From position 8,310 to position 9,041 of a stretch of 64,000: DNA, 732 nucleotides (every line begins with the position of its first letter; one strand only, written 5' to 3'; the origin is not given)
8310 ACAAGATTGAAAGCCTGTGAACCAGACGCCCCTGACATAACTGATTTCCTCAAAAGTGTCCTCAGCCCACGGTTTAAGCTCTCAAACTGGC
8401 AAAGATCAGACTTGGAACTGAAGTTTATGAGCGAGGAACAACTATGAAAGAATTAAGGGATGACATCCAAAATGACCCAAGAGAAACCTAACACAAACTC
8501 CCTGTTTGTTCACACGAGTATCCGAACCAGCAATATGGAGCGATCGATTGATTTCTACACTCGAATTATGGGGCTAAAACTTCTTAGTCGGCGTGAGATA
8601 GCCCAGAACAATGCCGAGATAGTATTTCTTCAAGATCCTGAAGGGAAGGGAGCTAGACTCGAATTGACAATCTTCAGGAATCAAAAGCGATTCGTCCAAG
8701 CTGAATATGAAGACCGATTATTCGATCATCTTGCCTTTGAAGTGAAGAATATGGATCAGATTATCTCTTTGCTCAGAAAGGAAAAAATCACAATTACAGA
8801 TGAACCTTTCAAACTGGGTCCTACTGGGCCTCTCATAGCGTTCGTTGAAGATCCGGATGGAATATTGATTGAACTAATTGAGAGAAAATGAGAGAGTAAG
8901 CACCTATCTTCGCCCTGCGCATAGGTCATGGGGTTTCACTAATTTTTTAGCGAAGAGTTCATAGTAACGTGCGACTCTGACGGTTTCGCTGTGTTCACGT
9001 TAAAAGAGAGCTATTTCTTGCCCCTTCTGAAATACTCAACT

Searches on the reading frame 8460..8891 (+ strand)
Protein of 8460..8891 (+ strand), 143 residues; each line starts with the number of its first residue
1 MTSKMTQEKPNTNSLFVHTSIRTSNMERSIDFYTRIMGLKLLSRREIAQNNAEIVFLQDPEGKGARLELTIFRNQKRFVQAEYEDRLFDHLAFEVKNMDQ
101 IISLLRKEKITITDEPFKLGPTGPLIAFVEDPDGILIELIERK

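Call 23: search_protein_families(library=pfam, proteins=[window:8460-8891:+], max_evalue=0.001)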
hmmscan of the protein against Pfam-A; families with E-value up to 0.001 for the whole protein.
window:8460-8891:+ (143 aa): 3 families
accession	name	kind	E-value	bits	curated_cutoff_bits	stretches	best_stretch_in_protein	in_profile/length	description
PF00903.31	Glyoxalase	-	5.1e-16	59.6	20.6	1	16-139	2-121/121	Glyoxalase/Bleomycin resistance protein/Dioxygenase superfamily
PF13669.12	Glyoxalase_4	-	1e-09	39.1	27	1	18-128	2-109/109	Glyoxalase/Bleomycin resistance protein/Dioxygenase superfamily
PF12681.13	Glyoxalase_2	-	0.00014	22.2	30.1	1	22-141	7-115/118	Glyoxalase-like domain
